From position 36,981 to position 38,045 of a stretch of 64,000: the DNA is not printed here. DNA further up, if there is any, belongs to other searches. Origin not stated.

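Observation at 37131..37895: Minimal class-II CCA/A-adding enzyme (head+neck only, 254 aa)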

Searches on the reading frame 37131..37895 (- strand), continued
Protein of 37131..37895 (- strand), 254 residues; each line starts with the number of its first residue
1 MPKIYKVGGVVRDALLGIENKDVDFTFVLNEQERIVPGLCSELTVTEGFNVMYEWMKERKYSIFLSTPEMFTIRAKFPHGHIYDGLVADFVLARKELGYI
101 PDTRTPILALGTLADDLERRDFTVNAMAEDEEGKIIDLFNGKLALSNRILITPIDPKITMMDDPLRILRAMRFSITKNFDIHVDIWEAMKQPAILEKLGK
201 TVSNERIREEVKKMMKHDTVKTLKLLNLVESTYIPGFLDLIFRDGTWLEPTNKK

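Call 26: search_solved_structures(query=A1, max_evalue=0.001, show_alignments=5)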
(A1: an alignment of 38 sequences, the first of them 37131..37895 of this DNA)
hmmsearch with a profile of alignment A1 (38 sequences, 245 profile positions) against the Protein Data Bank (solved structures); distinct sequences matched with E-value up to 0.001: 20.
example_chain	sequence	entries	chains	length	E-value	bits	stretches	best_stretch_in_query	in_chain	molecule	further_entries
9ns4_A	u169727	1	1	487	1.2e-31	113.3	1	7-221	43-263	tRNA nucleotidyltransferase cca2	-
9ns2_A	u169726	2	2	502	2.1e-30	109.2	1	2-221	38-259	tRNA nucleotidyltransferase cca1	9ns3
9kma_A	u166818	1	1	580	1e-28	103.7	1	6-212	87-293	Polynucleotide adenylyltransferase family protein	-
3h37_A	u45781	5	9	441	1.2e-24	90.3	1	75-221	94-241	TRNA nucleotidyl transferase-related protein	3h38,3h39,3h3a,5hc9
6ibp_A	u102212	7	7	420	1e-23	87.3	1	85-215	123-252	CCA-adding enzyme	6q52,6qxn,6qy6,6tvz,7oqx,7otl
7otr_A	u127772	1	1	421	1e-23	87.3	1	85-215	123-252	CCA-adding protein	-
1vfg_A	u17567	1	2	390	1.4e-23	86.9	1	76-216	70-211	poly A polymerase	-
4wbz_A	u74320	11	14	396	1.4e-23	86.9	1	76-216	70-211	Poly A polymerase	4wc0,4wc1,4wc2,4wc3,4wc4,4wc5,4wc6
4wby_A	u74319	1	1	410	1.5e-23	86.7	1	76-216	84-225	Poly A polymerase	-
1miv_A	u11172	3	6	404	6.2e-22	81.4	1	83-220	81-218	tRNA CCA-adding enzyme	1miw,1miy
8cbm_E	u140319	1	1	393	1.6e-14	57.2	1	7-221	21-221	CCA tRNA nucleotidyltransferase 1, mitochondrial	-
4x4w_A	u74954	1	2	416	1.9e-14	56.9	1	7-221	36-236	CCA tRNA nucleotidyltransferase 1, mitochondrial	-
3aqm_A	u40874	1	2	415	2.2e-14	56.7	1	5-207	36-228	Poly(A) polymerase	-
1ou5_A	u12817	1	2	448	2.6e-14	56.5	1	7-221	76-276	tRNA CCA-adding enzyme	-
3aql_A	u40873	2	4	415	5.4e-14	55.4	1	5-178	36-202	Poly(A) polymerase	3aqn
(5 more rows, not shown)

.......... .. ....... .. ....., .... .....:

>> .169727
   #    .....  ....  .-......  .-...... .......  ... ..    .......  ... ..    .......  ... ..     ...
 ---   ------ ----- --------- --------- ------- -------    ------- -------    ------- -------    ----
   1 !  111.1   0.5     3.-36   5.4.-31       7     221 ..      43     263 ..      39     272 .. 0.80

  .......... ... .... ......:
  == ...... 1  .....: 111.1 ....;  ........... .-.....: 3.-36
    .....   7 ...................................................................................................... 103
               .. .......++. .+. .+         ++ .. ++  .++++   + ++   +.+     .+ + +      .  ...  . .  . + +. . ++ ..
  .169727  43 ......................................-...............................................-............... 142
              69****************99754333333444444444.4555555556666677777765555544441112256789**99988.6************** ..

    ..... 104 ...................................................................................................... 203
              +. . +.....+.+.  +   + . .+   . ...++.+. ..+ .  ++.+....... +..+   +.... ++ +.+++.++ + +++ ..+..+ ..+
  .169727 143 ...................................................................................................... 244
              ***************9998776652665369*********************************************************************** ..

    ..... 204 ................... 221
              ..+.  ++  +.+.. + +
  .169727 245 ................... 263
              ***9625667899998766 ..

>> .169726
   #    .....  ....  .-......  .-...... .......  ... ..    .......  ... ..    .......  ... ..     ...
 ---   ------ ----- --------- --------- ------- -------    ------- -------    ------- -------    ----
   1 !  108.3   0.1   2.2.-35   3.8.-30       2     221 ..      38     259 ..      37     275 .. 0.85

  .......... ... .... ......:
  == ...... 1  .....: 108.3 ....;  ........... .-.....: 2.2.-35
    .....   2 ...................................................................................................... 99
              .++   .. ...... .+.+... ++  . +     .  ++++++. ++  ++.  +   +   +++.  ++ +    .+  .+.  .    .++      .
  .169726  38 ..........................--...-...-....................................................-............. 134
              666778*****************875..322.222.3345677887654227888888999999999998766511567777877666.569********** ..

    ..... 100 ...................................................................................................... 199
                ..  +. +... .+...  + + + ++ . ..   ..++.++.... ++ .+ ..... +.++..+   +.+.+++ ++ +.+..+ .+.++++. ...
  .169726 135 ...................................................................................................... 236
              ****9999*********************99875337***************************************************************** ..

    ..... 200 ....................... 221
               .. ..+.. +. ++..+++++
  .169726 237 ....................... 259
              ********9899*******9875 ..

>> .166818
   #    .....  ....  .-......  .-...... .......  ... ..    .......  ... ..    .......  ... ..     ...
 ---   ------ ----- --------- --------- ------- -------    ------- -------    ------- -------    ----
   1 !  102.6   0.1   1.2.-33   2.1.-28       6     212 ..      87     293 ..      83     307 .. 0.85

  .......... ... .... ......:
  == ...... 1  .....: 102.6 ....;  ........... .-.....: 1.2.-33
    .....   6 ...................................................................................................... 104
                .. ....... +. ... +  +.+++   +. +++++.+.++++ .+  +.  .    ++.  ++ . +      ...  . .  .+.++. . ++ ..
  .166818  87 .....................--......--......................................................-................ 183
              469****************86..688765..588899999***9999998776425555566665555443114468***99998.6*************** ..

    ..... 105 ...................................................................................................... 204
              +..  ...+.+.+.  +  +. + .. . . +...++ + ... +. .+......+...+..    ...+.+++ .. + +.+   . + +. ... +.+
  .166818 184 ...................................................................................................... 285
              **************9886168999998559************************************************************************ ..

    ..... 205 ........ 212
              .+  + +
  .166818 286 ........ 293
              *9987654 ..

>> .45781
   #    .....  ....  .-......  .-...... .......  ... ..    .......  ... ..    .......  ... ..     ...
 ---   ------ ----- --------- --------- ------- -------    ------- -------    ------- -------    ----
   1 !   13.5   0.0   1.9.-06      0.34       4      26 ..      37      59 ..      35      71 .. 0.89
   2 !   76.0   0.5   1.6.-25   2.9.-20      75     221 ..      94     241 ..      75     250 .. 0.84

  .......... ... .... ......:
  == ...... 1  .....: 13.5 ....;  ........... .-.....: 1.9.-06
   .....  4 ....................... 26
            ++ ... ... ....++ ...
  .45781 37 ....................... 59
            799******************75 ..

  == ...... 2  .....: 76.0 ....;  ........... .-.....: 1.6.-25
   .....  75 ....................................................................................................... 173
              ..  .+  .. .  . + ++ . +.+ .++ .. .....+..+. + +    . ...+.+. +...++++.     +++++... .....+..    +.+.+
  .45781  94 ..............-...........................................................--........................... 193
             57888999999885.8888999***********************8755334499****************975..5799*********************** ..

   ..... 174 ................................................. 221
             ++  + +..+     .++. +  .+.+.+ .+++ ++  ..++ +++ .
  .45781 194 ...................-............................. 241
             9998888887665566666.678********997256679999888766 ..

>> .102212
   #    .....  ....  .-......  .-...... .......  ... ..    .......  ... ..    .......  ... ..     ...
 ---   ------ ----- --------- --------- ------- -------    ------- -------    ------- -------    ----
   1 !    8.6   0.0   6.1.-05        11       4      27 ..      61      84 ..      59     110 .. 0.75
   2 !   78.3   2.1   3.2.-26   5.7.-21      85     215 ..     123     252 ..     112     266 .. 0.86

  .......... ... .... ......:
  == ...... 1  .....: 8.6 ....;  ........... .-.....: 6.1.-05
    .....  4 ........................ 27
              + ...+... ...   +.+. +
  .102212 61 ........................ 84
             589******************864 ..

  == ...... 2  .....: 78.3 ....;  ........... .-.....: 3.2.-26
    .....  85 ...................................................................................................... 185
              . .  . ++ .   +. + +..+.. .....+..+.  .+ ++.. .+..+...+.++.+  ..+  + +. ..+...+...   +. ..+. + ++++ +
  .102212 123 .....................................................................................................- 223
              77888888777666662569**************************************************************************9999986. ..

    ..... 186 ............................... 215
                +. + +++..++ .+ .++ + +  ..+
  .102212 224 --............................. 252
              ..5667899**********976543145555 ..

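Call 27: predict_structure(alignment_id=A1)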
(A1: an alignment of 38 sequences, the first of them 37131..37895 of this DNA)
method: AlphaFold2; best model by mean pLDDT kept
length: 254 residues; sequences in the alignment: 38
mean_pLDDT: 90.1   pTM: 0.82
mean pLDDT of the five models: 90.1, 89.7, 89.6, 89.5, 89.5
residues with pLDDT >= 90: 183; 70-90: 52; 50-70: 18; < 50: 1
segments of 3 or more residues with pLDDT < 50: none
pLDDT, mean of each block of 10 residues (from residue 1): 91 89 89 65 86 95 93 95 91 88 83 93 96 94 97 95 94 96 98 93 90 95 97 95 71 52
secondary structure, 60 per line:
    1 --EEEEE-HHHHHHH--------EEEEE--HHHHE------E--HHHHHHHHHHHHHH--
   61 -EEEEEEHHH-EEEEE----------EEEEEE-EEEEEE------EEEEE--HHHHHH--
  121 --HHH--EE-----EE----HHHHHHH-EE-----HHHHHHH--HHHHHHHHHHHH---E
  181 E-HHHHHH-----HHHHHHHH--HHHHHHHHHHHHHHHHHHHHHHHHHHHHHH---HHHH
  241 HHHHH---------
elements in order: E3-7 H9-15 E24-28 H31-34 H45-58 E62-67 E72-76 E87-92 E94-99 E106-110 H113-118 H141-147 H156-162 H165-176 H183-188 H194-201 H204-233 H237-245

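Call 28: search_protein_representatives(protein=window:37131-37895:-)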
Query: 254 residues. Proteins with E-value up to 0.001 (for the whole library): 27595; up to 1e-10: 6995; up to 1e-30: 137. The best 150 are listed.
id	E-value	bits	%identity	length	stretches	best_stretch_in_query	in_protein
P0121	2.4e-80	285.7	58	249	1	1-253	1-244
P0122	3.7e-73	262.2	56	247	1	2-252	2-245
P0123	7.7e-66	238.2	50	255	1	3-254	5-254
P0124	1.2e-63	231.0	51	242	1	1-253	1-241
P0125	1.5e-62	227.5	52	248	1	4-253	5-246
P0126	2.6e-62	226.7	52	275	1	3-230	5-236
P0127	1.7e-61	224.0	49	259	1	3-254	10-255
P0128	1.8e-59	217.4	54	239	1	3-228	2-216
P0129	2.0e-58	214.0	52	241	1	3-254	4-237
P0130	5.4e-58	212.5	46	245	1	3-253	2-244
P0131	1.1e-55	205.0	49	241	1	1-254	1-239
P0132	8.4e-55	202.1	52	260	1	3-229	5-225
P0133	4.1e-54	199.9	48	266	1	3-252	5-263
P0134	1.0e-53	198.5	50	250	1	4-253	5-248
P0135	4.4e-51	189.9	49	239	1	3-252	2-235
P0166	5.8e-41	156.8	41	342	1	3-229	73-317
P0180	1.0e-37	146.1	41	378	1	3-253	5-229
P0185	6.5e-37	143.5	44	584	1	4-229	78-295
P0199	1.3e-35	139.2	42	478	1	4-254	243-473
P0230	1.1e-32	129.6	43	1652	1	4-251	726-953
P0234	1.7e-32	129.1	42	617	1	4-254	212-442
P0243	9.4e-32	126.6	42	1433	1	4-253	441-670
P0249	2.2e-31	125.4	40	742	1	4-254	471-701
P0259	1.3e-30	122.8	42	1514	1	4-253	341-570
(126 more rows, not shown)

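Call 30: search_protein_families(library=pfam, proteins=[P0230, P0243, P0259, P0249, P0234, P0185, P0199, P0180, P0166], max_evalue=0.001)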
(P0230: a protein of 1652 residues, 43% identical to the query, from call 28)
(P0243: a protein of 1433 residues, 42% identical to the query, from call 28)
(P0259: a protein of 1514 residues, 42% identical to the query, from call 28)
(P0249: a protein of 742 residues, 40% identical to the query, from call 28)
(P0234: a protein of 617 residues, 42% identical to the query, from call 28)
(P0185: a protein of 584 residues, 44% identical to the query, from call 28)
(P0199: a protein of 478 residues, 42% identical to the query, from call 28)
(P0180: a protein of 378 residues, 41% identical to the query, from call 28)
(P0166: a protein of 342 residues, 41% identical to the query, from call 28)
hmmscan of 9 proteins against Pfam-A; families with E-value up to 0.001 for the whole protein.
P0230 (1652 aa): 5 families
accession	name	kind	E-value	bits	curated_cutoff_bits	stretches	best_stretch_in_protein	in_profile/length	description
PF01743.26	PolyA_pol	-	2.2e-23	83.4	23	1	727-858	2-126/126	Poly A polymerase head domain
PF00583.31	Acetyltransf_1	-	3.6e-12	47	20.7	1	1058-1136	38-116/116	Acetyltransferase (GNAT) family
PF13673.13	Acetyltransf_10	-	4e-07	30.5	23.6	1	1059-1130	37-103/128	Acetyltransferase (GNAT) domain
PF13508.13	Acetyltransf_7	-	6.1e-07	30.2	27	1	1061-1122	11-69/84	Acetyltransferase (GNAT) domain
PF14542.12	Acetyltransf_CG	-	0.0001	22.8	30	0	1061-1112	7-58/80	GCN5-related N-acetyl-transferase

P0243 (1433 aa): 5 families
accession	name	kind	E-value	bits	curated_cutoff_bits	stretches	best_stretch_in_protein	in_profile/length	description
PF01743.26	PolyA_pol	-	1.2e-21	77.8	23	1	442-573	2-126/126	Poly A polymerase head domain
PF01028.25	Topoisom_I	-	1.5e-17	64.1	23.7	1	1226-1415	6-200/228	Eukaryotic DNA topoisomerase I, catalytic core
PF00583.31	Acetyltransf_1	-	1.1e-06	29.4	20.7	0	246-319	36-107/116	Acetyltransferase (GNAT) family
PF13508.13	Acetyltransf_7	-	2e-05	25.3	27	0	251-304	9-62/84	Acetyltransferase (GNAT) domain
PF12627.12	PolyA_pol_RNAbd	-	0.00059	20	22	0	601-641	2-40/64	Probable RNA and SrmB- binding site of polymerase A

P0259 (1514 aa): 2 families
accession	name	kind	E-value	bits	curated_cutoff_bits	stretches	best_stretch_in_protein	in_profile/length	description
PF01743.26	PolyA_pol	-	3.7e-21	76.2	23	1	342-473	2-126/126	Poly A polymerase head domain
PF00583.31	Acetyltransf_1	-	0.00035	21.3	20.7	1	673-748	41-116/116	Acetyltransferase (GNAT) family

P0249 (742 aa): 2 families
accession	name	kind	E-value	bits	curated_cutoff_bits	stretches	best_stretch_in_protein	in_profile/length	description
PF01743.26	PolyA_pol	-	8.7e-21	75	23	1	472-603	2-126/126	Poly A polymerase head domain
PF12627.12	PolyA_pol_RNAbd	-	0.0009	19.4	22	0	631-677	2-47/64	Probable RNA and SrmB- binding site of polymerase A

P0234 (617 aa): 3 families
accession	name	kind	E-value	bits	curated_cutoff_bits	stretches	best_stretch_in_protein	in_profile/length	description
PF25735.1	Phage_L5_gp82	-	1.2e-24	87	27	1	494-613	5-119/120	Mycobacterium phage L5 gene 82 protein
PF01743.26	PolyA_pol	-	1.1e-21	77.9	23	1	213-344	2-126/126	Poly A polymerase head domain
PF12627.12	PolyA_pol_RNAbd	-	0.00015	21.9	22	1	373-415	3-44/64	Probable RNA and SrmB- binding site of polymerase A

P0185 (584 aa): 2 families
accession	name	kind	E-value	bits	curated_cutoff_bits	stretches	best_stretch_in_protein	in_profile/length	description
PF01743.26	PolyA_pol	-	1.1e-17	65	23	1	81-218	4-126/126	Poly A polymerase head domain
PF12627.12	PolyA_pol_RNAbd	-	2.1e-07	31.1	22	1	245-285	1-39/64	Probable RNA and SrmB- binding site of polymerase A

P0199 (478 aa): 2 families
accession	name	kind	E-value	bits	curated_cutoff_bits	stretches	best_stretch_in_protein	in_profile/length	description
PF01743.26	PolyA_pol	-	8.4e-21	75.1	23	1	244-375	2-126/126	Poly A polymerase head domain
PF12627.12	PolyA_pol_RNAbd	-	0.00027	21.1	22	1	406-449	5-47/64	Probable RNA and SrmB- binding site of polymerase A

P0180 (378 aa): 7 families
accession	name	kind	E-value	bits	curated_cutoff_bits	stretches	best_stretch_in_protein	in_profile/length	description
PF01743.26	PolyA_pol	-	2.3e-23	83.3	23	1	6-131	1-125/126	Poly A polymerase head domain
PF12796.13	Ank_2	-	2.3e-14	54.2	27.3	1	260-349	1-83/90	Ankyrin repeats (3 copies)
PF00023.36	Ank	-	1.1e-11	44.7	21.1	1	295-322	4-31/33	Ankyrin repeat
PF13606.12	Ank_3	-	1.6e-09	37.5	22.3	0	295-321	4-30/30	Ankyrin repeat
PF13637.12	Ank_4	-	1.5e-08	35.1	22.7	1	299-346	3-50/50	Ankyrin repeats (many copies)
PF13857.12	Ank_5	-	2.4e-07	31.4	27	1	293-333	16-56/56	Ankyrin repeats (many copies)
PF12627.12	PolyA_pol_RNAbd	-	4.9e-05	23.5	22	1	173-199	13-39/64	Probable RNA and SrmB- binding site of polymerase A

P0166 (342 aa): 1 family
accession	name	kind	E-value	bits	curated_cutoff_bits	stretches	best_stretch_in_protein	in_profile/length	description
PF01743.26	PolyA_pol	-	2.7e-19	70.2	23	2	174-238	60-126/126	Poly A polymerase head domain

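Call 31: fold_search(model_id=the predicted structure, library=pdb)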
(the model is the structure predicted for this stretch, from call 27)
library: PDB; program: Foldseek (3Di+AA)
matches with E <= 10: 339; with E <= 0.001: 47
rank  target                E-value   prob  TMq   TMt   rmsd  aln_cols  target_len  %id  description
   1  9kma                  2.1e-15  1.00  0.70  0.36   4.3       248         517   28  Crystal structure of the CCA-adding enzyme from Arabidopsis thaliana (released 2025-06-18)
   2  1miv_A                1.6e-14  1.00  0.65  0.43   3.8       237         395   26  Crystal structure of Bacillus stearothermophilus CCA-adding enzyme (released 2002-12-13)
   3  6qy6                  2.6e-14  1.00  0.68  0.48   3.9       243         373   26  Crystal structure of the CCA-adding enzyme of a psychrophilic organism (released 2020-03-25)
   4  6qxn                  3.3e-14  1.00  0.69  0.48   3.9       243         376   27  Crystal structure of the CCA-adding enzyme of a psychrophilic organism in complex with CTP (released 2020-03-25)
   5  7otr                  3.7e-14  1.00  0.68  0.48   4.8       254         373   26  Crystal structure of a psychrophilic CCA-adding enzyme determined by SAD phasing (released 2021-11-03)
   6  4wc2_A                8.8e-14  1.00  0.64  0.46   4.5       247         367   28  Crystal structure of tRNA nucleotidyltransferase complexed with a primer tRNA and an incoming ATP analog (released 2015-04-15)
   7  6q52                  9.3e-14  1.00  0.65  0.46   3.6       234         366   26  Structure of a psychrophilic CCA-adding enzyme in complex with CMPcPP at room temperature in ChipX microfluidic device (released 2019-05-01)
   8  7oqx                  1.4e-13  1.00  0.65  0.46   5.3       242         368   26  Crystal structure of a psychrophilic CCA-adding enzyme in complex with CMPcPP (released 2021-11-03)
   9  1vfg_A                2.1e-13  1.00  0.64  0.49   4.3       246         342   29  Crystal structure of tRNA nucleotidyltransferase complexed with a primer tRNA and an incoming ATP analog (released 2004-08-10)
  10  1vfg_B                2.1e-13  1.00  0.64  0.47   4.2       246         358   29  Crystal structure of tRNA nucleotidyltransferase complexed with a primer tRNA and an incoming ATP analog (released 2004-08-10)
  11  4wby                  2.9e-13  1.00  0.64  0.45   4.1       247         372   29  tRNA-processing enzyme (apo form I) (released 2015-04-15)
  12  4x4w_A                3.5e-13  1.00  0.66  0.44   3.7       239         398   24  Crystal structure of the full-length human mitochondrial CCA-adding enzyme (released 2015-02-11)
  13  5hc9_A                6.6e-13  1.00  0.64  0.40   6.7       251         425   25  Thermotoga maritima CCA-adding enzyme complexed with tRNA_CCA (released 2016-04-27)
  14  4wbz_A                7.0e-13  1.00  0.64  0.46   4.1       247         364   28  tRNA-processing enzyme (apo form 2) (released 2015-04-15)
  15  4wbz_B                1.0e-12  1.00  0.65  0.48   3.7       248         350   28  tRNA-processing enzyme (apo form 2) (released 2015-04-15)
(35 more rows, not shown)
